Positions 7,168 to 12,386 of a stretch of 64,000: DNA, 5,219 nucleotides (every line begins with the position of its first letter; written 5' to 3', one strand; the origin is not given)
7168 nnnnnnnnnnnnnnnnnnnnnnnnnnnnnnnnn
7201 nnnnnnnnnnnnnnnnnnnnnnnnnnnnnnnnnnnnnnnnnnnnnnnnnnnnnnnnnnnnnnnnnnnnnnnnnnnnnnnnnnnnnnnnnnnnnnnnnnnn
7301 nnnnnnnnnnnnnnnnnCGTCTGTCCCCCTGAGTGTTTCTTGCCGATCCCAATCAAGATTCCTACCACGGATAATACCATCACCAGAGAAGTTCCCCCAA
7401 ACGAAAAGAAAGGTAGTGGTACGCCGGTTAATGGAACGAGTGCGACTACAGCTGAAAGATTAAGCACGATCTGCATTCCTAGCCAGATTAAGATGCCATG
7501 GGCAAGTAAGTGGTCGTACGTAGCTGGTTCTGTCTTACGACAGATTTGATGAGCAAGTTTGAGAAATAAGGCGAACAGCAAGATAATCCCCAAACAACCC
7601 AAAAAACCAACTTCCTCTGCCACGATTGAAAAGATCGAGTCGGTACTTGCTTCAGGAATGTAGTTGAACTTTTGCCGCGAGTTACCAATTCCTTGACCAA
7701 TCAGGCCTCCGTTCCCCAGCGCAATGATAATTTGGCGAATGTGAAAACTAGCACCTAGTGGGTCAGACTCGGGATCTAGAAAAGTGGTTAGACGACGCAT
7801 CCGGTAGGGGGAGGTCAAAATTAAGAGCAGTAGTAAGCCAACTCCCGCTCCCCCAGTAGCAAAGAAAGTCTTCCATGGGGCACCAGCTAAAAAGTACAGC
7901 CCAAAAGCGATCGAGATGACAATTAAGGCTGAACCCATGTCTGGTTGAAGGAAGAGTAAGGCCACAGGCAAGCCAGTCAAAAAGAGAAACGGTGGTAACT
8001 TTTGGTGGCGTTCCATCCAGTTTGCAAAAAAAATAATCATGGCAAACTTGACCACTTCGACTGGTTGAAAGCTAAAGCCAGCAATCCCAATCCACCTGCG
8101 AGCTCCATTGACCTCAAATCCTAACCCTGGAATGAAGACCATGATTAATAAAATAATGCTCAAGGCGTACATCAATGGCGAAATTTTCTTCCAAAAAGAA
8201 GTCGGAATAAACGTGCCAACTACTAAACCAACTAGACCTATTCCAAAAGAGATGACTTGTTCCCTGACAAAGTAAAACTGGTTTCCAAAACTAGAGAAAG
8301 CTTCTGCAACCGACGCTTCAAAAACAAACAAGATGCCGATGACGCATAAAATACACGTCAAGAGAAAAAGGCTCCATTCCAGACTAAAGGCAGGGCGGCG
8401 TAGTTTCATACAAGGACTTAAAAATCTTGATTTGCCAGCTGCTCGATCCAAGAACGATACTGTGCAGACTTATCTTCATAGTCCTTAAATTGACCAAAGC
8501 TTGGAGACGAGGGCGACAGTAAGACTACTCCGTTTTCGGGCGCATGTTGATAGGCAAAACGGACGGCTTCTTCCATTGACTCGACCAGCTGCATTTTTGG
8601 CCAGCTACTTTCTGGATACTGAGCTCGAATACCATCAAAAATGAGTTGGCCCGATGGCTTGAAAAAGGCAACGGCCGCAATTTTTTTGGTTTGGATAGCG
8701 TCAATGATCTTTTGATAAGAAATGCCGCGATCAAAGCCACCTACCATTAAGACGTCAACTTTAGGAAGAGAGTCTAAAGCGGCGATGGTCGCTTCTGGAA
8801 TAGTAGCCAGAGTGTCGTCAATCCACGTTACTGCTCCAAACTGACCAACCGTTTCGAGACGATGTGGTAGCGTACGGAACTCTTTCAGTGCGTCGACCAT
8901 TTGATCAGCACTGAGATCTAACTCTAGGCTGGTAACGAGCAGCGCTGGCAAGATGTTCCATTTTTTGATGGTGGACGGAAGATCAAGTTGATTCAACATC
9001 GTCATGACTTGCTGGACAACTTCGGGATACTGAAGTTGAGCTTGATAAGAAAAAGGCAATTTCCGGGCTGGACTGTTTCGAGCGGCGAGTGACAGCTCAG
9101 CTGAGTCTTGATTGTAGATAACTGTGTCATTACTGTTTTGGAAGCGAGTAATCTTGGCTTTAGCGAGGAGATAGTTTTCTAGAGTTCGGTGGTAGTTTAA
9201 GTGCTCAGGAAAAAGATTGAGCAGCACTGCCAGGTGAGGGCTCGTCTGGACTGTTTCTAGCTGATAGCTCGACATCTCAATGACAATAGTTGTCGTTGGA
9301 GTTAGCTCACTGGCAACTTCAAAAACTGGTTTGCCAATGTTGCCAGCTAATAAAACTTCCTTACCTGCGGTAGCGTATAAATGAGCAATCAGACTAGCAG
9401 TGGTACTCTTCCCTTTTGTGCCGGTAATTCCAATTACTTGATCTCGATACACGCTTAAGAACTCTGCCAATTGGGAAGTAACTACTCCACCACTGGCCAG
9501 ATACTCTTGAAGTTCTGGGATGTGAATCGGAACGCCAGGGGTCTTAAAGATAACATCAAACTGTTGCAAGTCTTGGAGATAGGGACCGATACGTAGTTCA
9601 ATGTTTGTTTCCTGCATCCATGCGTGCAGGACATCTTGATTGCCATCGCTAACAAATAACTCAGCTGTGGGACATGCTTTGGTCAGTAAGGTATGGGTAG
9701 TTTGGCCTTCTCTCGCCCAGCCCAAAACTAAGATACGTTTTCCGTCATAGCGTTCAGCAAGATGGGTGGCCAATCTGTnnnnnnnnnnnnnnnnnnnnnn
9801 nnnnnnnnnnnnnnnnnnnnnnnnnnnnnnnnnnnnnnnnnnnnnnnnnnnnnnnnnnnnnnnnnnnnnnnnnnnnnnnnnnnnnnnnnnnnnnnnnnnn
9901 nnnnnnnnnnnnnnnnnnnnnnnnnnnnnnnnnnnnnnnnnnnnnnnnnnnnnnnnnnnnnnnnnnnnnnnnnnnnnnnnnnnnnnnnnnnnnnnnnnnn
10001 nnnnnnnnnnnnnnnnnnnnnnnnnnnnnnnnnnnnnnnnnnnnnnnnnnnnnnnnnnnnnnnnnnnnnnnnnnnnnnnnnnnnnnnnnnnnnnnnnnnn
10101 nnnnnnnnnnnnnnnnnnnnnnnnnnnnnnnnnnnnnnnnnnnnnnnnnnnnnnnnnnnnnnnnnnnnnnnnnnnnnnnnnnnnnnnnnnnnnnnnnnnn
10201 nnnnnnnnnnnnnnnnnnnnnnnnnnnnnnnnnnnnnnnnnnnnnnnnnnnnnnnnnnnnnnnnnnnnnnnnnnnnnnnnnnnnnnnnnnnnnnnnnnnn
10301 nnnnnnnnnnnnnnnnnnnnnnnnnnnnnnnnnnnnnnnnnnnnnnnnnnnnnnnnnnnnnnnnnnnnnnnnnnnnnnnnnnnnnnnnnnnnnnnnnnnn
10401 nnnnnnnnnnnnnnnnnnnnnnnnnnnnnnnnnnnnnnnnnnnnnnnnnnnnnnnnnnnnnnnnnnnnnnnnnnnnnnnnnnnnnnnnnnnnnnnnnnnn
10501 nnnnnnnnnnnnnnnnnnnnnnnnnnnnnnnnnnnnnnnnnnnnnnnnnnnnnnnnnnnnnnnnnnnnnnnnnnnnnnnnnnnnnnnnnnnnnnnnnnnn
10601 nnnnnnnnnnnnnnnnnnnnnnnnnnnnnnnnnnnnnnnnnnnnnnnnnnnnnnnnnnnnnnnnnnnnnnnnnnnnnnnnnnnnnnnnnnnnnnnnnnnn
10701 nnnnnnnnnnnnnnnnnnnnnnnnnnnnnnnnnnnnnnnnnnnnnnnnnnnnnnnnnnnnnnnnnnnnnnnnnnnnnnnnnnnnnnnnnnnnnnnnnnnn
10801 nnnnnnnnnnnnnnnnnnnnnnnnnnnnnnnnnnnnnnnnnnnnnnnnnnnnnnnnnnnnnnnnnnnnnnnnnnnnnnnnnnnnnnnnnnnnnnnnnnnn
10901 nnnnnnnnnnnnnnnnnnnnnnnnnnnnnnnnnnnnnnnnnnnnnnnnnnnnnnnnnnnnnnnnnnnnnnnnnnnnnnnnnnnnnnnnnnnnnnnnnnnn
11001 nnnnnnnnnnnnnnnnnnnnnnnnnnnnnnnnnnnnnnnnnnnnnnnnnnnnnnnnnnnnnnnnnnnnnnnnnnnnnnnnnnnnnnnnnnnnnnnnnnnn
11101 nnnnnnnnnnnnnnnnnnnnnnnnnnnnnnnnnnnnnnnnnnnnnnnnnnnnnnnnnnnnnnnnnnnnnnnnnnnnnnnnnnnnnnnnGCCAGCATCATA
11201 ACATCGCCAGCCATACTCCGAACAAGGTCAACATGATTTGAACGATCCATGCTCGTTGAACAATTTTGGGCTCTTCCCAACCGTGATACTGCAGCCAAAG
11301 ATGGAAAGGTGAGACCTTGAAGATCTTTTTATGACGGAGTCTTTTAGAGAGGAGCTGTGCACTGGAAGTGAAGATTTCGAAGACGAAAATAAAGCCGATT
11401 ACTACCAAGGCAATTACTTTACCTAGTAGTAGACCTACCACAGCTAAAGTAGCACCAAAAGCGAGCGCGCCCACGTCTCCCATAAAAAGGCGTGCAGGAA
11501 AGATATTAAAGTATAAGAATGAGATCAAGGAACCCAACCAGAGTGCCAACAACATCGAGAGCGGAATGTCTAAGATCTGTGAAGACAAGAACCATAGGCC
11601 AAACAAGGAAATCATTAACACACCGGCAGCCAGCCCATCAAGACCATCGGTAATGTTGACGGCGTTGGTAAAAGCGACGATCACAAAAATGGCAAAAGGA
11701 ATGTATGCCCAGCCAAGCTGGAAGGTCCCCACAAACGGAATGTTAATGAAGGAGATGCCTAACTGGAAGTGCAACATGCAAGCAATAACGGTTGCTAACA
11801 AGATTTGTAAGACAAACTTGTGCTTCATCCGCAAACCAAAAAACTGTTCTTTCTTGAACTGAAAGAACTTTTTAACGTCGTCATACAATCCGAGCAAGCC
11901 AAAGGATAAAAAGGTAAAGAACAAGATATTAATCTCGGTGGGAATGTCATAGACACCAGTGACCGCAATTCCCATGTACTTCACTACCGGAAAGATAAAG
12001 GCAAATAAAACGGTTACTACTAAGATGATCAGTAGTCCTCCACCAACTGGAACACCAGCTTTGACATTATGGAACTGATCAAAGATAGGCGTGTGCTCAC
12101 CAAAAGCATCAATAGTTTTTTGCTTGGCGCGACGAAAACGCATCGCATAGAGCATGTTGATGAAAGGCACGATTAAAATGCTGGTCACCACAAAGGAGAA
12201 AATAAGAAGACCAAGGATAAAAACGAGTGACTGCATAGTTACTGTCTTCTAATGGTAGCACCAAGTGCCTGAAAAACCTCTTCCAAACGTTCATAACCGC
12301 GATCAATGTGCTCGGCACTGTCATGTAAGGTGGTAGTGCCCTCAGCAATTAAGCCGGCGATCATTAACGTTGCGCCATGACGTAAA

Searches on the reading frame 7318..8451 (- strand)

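Call 12: search_protein_families(library=pfam, proteins=[window:7318-8451:-], max_evalue=0.001)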
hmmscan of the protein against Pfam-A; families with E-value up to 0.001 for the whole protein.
window:7318-8451:- (378 aa): 1 family
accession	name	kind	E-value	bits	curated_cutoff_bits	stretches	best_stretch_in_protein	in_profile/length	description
PF01098.24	FTSW_RODA_SPOVE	-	5e-93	312.3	26.4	1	28-372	3-353/356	Cell cycle protein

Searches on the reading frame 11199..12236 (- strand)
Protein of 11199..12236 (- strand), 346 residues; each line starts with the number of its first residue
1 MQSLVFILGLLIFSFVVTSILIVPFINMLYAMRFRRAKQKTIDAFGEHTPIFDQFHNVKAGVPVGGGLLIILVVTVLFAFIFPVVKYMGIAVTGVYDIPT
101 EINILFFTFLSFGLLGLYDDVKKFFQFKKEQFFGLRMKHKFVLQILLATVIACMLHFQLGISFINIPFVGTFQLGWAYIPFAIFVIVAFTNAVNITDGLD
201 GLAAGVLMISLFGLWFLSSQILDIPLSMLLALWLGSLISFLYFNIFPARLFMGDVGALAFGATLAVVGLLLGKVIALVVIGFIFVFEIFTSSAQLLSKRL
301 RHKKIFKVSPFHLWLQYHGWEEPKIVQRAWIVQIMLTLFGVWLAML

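Call 12: search_protein_families(library=pfam, proteins=[window:11199-12236:-], max_evalue=0.001)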
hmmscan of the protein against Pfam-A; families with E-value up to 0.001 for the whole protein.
window:11199-12236:- (346 aa): 1 family
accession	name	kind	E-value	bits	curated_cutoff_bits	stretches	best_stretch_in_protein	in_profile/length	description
PF00953.26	Glycos_transf_4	-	2.8e-32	112.4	27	1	104-270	3-158/160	Glycosyl transferase family 4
